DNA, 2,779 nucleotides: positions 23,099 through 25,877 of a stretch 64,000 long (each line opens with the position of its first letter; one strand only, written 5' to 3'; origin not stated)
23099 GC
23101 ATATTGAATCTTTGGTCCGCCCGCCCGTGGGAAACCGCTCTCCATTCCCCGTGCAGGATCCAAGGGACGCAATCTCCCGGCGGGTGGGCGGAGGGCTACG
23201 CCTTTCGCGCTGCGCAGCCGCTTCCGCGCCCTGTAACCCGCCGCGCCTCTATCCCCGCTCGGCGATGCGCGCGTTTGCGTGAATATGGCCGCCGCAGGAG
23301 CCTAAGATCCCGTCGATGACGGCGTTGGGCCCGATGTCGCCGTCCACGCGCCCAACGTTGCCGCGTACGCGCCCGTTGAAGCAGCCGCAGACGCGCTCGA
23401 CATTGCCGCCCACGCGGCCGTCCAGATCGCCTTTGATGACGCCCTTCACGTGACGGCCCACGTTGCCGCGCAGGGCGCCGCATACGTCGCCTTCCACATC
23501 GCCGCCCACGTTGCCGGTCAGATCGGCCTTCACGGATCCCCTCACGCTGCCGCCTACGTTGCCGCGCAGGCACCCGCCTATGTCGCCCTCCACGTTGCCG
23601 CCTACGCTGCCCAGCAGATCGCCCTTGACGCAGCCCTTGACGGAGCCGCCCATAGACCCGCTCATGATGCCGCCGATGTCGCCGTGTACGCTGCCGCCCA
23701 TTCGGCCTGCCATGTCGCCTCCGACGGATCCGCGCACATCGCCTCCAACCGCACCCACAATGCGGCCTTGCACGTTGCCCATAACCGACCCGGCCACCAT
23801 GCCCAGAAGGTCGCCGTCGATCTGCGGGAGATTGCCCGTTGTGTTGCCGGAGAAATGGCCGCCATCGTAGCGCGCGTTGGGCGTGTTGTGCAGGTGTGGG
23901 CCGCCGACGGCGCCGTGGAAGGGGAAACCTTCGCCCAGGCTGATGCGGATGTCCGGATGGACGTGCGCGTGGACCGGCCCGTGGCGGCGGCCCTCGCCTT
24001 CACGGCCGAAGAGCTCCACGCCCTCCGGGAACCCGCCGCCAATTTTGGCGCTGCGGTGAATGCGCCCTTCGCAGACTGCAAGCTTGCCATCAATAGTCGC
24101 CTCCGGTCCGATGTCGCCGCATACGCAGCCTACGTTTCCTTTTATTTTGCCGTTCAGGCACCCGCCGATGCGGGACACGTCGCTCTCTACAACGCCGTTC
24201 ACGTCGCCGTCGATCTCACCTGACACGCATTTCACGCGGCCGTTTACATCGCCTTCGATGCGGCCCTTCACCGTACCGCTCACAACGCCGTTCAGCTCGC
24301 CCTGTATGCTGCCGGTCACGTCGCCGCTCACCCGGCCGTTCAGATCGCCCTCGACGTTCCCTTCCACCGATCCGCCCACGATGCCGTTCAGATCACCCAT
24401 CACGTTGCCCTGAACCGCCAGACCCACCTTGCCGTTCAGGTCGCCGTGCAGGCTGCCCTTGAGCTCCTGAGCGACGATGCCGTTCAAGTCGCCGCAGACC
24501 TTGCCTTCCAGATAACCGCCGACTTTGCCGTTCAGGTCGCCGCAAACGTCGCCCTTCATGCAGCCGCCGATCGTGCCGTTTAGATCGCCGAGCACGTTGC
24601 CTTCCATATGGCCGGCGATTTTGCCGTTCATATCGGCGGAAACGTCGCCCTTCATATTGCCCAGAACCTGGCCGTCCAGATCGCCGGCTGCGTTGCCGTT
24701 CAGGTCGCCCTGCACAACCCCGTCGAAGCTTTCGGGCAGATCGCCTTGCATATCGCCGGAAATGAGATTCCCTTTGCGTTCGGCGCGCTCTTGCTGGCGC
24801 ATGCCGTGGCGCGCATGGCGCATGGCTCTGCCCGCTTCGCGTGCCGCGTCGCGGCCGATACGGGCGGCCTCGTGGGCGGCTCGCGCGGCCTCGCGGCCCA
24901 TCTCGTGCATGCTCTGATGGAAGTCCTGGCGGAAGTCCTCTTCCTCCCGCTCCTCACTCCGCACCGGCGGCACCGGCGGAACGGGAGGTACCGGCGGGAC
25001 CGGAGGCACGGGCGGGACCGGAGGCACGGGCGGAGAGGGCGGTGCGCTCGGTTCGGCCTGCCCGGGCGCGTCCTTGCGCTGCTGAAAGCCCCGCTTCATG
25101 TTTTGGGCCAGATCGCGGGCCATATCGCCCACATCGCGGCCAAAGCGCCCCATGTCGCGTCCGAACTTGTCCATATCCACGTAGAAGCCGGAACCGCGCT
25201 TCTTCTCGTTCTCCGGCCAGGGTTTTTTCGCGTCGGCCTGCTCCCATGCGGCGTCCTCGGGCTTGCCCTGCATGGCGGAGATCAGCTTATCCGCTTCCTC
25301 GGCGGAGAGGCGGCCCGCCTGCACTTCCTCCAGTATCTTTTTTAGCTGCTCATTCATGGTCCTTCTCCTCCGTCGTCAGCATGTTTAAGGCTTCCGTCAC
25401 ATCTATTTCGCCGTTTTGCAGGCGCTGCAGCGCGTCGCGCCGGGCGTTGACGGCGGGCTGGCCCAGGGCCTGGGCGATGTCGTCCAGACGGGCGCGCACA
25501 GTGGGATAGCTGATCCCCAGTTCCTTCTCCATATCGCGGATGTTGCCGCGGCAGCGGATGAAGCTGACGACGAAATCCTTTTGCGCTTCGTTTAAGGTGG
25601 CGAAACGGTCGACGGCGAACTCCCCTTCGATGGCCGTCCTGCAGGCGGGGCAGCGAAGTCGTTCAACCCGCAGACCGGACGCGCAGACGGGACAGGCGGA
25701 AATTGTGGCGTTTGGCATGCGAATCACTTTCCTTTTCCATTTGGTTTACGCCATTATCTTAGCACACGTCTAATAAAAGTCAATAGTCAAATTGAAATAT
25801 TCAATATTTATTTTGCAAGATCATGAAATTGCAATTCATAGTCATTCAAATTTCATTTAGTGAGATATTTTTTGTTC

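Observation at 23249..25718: DUF2089 + SHOCT-like/solenoid two-gene operon: possible uncharacterised envelope-stress or sensing system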

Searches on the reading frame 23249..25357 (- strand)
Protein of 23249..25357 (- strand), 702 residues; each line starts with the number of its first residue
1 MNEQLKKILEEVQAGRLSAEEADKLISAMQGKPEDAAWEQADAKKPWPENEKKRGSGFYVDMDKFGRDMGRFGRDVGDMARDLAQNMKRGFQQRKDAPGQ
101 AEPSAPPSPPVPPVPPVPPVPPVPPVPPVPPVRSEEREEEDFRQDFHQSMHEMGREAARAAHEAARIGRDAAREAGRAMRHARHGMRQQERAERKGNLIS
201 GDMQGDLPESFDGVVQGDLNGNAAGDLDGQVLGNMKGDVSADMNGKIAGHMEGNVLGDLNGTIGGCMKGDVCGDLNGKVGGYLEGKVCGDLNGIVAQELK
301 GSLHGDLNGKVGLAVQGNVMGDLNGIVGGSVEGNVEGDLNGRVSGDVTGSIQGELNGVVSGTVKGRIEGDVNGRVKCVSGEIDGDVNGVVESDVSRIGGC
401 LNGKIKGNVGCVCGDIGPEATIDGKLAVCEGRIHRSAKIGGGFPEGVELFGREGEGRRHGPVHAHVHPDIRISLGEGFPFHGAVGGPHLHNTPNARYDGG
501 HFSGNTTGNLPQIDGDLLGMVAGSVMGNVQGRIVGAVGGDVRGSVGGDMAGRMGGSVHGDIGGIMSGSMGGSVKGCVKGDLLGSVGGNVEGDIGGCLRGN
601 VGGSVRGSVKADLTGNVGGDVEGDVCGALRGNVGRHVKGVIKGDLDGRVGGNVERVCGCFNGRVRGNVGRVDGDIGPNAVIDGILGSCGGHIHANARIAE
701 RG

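Call 3: search_protein_families(library=pfam, proteins=[window:23249-25357:-], max_evalue=1)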
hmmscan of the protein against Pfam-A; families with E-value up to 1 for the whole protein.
window:23249-25357:- (702 aa): 3 families
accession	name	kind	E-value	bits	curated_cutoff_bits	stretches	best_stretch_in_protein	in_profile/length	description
PF22746.1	SHOCT-like_DUF2089-C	-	3e-06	27.1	27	1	4-34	2-32/32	SHOCT-like domain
PF22178.3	Gp5_trimer_C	-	0.0016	19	30.9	0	226-280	35-97/112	Bacteriophage T4 gp5 C-terminal trimerisation domain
PF21784.3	Bflower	-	0.037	14.8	25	1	95-135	64-105/116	4-fold beta flower protein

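Call 4: search_protein_families(library=ncbifam, proteins=[window:23249-25357:-], max_evalue=1)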
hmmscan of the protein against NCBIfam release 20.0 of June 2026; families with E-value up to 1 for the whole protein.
window:23249-25357:- (702 aa): 1 family
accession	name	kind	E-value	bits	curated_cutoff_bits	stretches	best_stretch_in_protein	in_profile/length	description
NF047839.1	PspM_Rv2743c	equivalog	0.067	13.1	80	1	119-194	72-151/220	phage shock envelope stress response protein PspM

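Call 8: find_homologous_proteins(query=window:23249-25357:-)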
Query window:23249-25357:- (702 aa): 10 proteins with E <= 0.001 among 8000 candidates.
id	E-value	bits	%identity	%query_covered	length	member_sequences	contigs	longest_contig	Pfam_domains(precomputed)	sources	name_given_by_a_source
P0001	1.7e-30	124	33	32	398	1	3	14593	PF12844.14,PF01381.29,PF13560.13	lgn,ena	-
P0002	3.9e-25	107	35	38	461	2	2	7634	PF12844.14,PF01381.29,PF13560.13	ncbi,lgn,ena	-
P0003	8.6e-6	43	37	5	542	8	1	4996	PF05569.18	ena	-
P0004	6.7e-5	40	-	-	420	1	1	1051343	PF13432.13,PF13646.13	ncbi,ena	-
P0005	8.0e-5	39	33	10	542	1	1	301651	PF05569.18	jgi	-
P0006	2.0e-4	38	36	4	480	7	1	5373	PF02985.29,PF03130.23,PF13646.13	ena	-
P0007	2.0e-4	38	26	4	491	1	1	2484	PF13349.13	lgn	-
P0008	2.5e-4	38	40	4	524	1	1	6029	PF05569.18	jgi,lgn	jgi:beta-lactamase regulating signal transducer with metallopeptidase domain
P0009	3.0e-4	38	-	-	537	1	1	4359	PF05569.18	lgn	-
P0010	3.6e-4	37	-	-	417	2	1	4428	PF13432.13,PF13646.13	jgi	-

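Call 31: search_protein_representatives(protein=window:23249-25357:-)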
Query: 702 residues. Proteins with E-value up to 0.001 (for the whole library): 859; up to 1e-10: 120; up to 1e-30: 11. The best 150 are listed.
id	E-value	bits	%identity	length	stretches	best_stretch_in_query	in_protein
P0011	8.8e-97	341.8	43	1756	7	204-360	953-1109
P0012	1.3e-59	218.9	33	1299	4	205-393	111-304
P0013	5.1e-57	210.4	46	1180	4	211-373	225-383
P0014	2.8e-43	164.9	42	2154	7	507-645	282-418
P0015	3.6e-43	164.5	33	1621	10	224-375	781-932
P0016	1.2e-42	162.9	40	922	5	213-355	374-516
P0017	4.8e-37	144.3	41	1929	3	213-374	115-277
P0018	8.2e-34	133.6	45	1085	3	220-356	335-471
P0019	1.3e-33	133.0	41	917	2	200-409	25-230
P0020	2.6e-33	132.0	41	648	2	213-367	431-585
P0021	2.0e-31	125.7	39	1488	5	500-656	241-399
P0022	1.4e-27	113.0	41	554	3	515-669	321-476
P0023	1.5e-27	112.9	42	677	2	237-362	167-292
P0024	3.6e-27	111.7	37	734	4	499-645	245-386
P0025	1.6e-26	109.5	38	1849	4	213-388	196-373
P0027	7.3e-26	107.3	44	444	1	207-388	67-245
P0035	1.1e-22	96.8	42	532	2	509-635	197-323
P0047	4.3e-18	81.6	44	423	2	505-638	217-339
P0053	5.0e-17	78.1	38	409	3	515-677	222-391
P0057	1.3e-16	76.8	45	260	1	525-653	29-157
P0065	4.6e-16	74.9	45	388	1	514-639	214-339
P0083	3.5e-13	65.4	39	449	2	520-673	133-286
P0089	9.8e-13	63.9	49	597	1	263-360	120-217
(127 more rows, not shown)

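Call 35: find_encoding_contigs(protein=P0001, flank=6000, max_places=3)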
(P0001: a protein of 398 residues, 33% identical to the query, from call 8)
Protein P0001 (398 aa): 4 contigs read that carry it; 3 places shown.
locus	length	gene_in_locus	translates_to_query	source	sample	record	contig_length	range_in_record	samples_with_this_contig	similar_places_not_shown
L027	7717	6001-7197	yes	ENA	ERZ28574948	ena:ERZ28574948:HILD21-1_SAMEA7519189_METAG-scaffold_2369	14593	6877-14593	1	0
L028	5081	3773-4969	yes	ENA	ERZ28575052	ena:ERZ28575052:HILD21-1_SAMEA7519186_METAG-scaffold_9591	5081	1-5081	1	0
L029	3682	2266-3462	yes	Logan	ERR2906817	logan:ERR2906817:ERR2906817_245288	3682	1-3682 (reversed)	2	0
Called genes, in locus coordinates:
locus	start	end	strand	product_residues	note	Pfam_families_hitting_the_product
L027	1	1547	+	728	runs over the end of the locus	PF03477:ATP-cone, PF13597:NRDD, PF01228:Gly_radical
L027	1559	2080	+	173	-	-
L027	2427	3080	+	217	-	PF00027:cNMP_binding, PF13545:HTH_Crp_2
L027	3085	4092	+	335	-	PF02621:VitK2_biosynth, PF12974:Phosphonate-bd, PF09084:NMT1, PF13379:NMT1_2 (weak)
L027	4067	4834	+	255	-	PF00528:BPD_transp_1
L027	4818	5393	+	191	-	PF00005:ABC_tran, PF13304:AAA_21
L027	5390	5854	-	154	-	PF12671:Amidase_6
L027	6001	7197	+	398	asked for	PF01381:HTH_3, PF12844:HTH_19, PF13560:HTH_31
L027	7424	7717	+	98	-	?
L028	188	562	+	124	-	-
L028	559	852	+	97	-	PF13545:HTH_Crp_2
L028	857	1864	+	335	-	PF02621:VitK2_biosynth, PF12974:Phosphonate-bd, PF09084:NMT1, PF13379:NMT1_2 (weak)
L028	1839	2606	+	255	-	PF00528:BPD_transp_1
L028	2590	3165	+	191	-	PF00005:ABC_tran, PF13304:AAA_21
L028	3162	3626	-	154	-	PF12671:Amidase_6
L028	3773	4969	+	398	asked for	PF01381:HTH_3, PF12844:HTH_19, PF13560:HTH_31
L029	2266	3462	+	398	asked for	PF01381:HTH_3, PF12844:HTH_19, PF13560:HTH_31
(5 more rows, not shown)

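Call 50: find_encoding_contigs(protein=P0053, flank=5000, max_places=3)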
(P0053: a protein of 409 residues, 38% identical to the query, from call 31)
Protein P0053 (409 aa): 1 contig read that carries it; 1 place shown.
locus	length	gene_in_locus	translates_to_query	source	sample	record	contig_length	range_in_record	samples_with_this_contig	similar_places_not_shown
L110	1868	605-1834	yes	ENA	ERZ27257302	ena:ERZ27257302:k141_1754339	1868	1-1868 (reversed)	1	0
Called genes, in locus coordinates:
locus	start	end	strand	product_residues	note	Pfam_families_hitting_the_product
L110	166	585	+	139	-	PF22747:Zn_ribbon_DUF2089, PF09862:DUF2089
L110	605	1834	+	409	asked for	-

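Call 52: find_encoding_contigs(protein=P0022, flank=5000, max_places=3)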
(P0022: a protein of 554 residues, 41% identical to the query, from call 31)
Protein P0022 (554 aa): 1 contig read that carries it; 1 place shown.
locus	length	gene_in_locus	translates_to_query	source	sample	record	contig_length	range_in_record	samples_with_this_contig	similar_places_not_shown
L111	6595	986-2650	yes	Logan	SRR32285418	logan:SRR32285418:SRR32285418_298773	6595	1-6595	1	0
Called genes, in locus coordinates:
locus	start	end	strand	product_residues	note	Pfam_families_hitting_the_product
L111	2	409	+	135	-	?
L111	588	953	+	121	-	PF22747:Zn_ribbon_DUF2089, PF09862:DUF2089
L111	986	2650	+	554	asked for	-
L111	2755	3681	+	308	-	PF12146:Hydrolase_4, PF00561:Abhydrolase_1, PF12697:Abhydrolase_6 (weak), PF02230:Abhydrolase_2 (faint), PF00326:Peptidase_S9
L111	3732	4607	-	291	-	PF01261:AP_endonuc_2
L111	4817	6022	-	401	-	PF01408:GFO_IDH_MocA, PF02894:GFO_IDH_MocA_C, PF22725:GFO_IDH_MocA_C3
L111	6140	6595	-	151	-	?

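Call 56: search_protein_families(library=pfam, proteins=[P0013, P0016, P0020, P0027, P0083, P0065, P0047, P0035, P0089, P0057], max_evalue=0.001)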
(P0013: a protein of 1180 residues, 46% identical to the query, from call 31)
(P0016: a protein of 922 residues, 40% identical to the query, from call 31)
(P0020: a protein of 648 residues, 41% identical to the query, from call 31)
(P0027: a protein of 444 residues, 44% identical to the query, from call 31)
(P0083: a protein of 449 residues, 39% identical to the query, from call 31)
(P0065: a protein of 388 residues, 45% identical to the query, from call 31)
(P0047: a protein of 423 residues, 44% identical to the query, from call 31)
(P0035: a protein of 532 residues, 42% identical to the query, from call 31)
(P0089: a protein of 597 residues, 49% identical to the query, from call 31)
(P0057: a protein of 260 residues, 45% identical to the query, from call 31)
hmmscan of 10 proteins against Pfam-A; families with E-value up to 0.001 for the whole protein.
P0013 (1180 aa): 3 families
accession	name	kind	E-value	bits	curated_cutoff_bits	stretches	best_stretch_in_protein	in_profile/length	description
PF13488.11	Gly-zipper_Omp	-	1.8e-14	53.8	25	0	279-315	2-39/46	Glycine zipper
PF13441.11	Gly-zipper_YMGG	-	1.2e-07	31.7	28.9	0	502-540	9-44/45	YMGG-like Gly-zipper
PF13436.11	Gly-zipper_OmpA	-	1.3e-07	31.7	27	0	281-312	5-41/44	Glycine-zipper domain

P0016 (922 aa): 3 families
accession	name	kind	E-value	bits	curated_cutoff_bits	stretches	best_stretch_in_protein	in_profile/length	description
PF13488.11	Gly-zipper_Omp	-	7.2e-21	74.3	25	0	232-274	1-44/46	Glycine zipper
PF13441.11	Gly-zipper_YMGG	-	9e-07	29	28.9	0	342-375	10-44/45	YMGG-like Gly-zipper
PF13436.11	Gly-zipper_OmpA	-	8.4e-05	22.7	27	0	426-466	3-44/44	Glycine-zipper domain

P0020 (648 aa): 2 families
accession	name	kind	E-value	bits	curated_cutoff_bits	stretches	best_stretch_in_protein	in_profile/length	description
PF13436.11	Gly-zipper_OmpA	-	0.00021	21.4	27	0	433-457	13-38/44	Glycine-zipper domain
PF13441.11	Gly-zipper_YMGG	-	0.0006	19.9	28.9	0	371-412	2-44/45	YMGG-like Gly-zipper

P0027 (444 aa): 3 families
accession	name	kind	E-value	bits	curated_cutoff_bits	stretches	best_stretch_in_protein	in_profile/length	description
PF13441.11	Gly-zipper_YMGG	-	6.1e-08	32.7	28.9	0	193-234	2-44/45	YMGG-like Gly-zipper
PF13488.11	Gly-zipper_Omp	-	0.00012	22.3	25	0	121-158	2-40/46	Glycine zipper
PF22178.3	Gp5_trimer_C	-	0.00044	20.8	30.9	0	167-167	92-92/112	Bacteriophage T4 gp5 C-terminal trimerisation domain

P0083 (449 aa): 2 families
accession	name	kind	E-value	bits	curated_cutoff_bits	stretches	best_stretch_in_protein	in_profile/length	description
PF18454.7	Mtd_N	-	1.8e-10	41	26.3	1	4-39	2-37/37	Major tropism determinant N-terminal domain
PF13488.11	Gly-zipper_Omp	-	0.00026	21.3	25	0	111-158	1-41/46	Glycine zipper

P0065 (388 aa): 3 families
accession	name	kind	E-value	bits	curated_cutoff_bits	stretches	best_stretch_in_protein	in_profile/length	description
PF18454.7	Mtd_N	-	3.6e-15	56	26.3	1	8-46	1-37/37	Major tropism determinant N-terminal domain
PF13441.11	Gly-zipper_YMGG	-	9e-08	32.1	28.9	0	299-340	2-44/45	YMGG-like Gly-zipper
PF13488.11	Gly-zipper_Omp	-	0.0003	21.1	25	0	304-339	3-39/46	Glycine zipper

P0047 (423 aa): 0 families

P0035 (532 aa): 1 family
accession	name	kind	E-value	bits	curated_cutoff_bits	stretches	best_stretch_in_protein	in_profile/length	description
PF13441.11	Gly-zipper_YMGG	-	1.2e-06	28.6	28.9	0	298-339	2-44/45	YMGG-like Gly-zipper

P0089 (597 aa): 1 family
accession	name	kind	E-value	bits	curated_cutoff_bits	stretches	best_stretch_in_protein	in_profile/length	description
PF22178.3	Gp5_trimer_C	-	8.7e-06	26.3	30.9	0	148-214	36-102/112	Bacteriophage T4 gp5 C-terminal trimerisation domain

P0057 (260 aa): 4 families
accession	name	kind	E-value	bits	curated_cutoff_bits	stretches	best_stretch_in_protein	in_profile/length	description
PF13384.12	HTH_23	-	1.2e-05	25.4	24.6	1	222-257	4-39/50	Homeodomain-like domain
PF02796.21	HTH_7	-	3.8e-05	24.2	23.8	1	215-251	1-37/45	Helix-turn-helix domain of resolvase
PF04519.19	Bactofilin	-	0.00019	22.1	27.9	0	29-105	5-80/98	Polymer-forming cytoskeletal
PF13551.12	HTH_29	-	0.00027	21.4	28.1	1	231-258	7-35/64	Winged helix-turn helix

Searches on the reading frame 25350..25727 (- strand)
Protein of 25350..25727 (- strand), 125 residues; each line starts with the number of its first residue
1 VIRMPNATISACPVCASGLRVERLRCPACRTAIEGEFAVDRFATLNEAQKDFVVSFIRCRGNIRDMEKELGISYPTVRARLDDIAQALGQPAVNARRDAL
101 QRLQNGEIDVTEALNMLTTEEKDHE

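Call 3: search_protein_families(library=pfam, proteins=[window:25350-25727:-], max_evalue=1)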
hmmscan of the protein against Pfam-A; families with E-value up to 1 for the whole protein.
window:25350-25727:- (125 aa): 18 families
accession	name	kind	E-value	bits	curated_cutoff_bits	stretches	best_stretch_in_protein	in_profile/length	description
PF09862.15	DUF2089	-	3.2e-22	78.4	33.4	1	45-89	1-45/47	Domain of unknown function (DUF2089)-HTH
PF22747.2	Zn_ribbon_DUF2089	-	2e-14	53.8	27.6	1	12-43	1-32/32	DUF2089 zinc ribbon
PF13556.12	HTH_30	-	1.7e-05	25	27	1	55-92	7-44/59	PucR C-terminal helix-turn-helix domain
PF10083.14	DUF2321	-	0.003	17.6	24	1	12-50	29-64/157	Uncharacterized protein conserved in bacteria (DUF2321)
PF13920.12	zf-C3HC4_3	-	0.0032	17.7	27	1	9-34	23-47/49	Zinc finger, C3HC4 type (RING finger)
PF23146.2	Zf_IFT144_1st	-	0.013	15.8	27.5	1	10-29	5-24/25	IFT144, first zinc finger domain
PF02954.25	HTH_8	-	0.053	13.7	22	1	58-82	16-40/42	Bacterial regulatory protein, Fis family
PF07800.18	DUF1644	-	0.056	14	25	1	21-85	82-147/166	Protein of unknown function (DUF1644)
PF07453.19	NUMOD1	-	0.059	14.1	22.8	1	62-78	18-34/37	NUMOD1 domain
PF03119.21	DNA_ligase_ZBD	-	0.099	13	25.8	0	25-34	1-10/27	NAD-dependent DNA ligase C4 zinc finger domain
PF13518.12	HTH_28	-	0.14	12.7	25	1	58-81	11-33/52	Helix-turn-helix domain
PF22746.1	SHOCT-like_DUF2089-C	-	0.15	12.2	27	1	100-119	7-26/32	SHOCT-like domain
PF06750.18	A24_N_bact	-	0.18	12.3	23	0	53-77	45-69/84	Bacterial Peptidase A24 N-terminal domain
PF20173.3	ZnF_RZ-type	-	0.37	10.9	27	0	18-36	26-44/54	RZ type zinc finger domain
PF23545.1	Zn_ribbon_HMPTM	-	0.39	10.8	27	0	5-28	2-18/45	HMPTM N-terminal zinc ribbon domain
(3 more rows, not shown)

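Call 4: search_protein_families(library=ncbifam, proteins=[window:25350-25727:-], max_evalue=1)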
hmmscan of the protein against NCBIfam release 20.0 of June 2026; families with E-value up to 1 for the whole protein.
window:25350-25727:- (125 aa): 4 families
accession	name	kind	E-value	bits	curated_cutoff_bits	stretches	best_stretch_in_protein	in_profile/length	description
NF033550.5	transpos_ISL3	equivalog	0.00082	18.5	180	1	19-94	45-121/370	ISL3 family transposase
NF041779.1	hetero_SS_HdrC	equivalog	0.0062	16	350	1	31-98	102-173/198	ferredoxin:CoB-CoM heterodisulfide reductase subunit HdrC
TIGR00637.1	ModE_repress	subfamily_domain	0.035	14.1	98.5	1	55-97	11-53/100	ModE molybdate transport repressor domain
NF007667.0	PRK10341.1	equivalog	0.17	10.8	308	1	52-108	13-69/312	transcriptional regulator TdcA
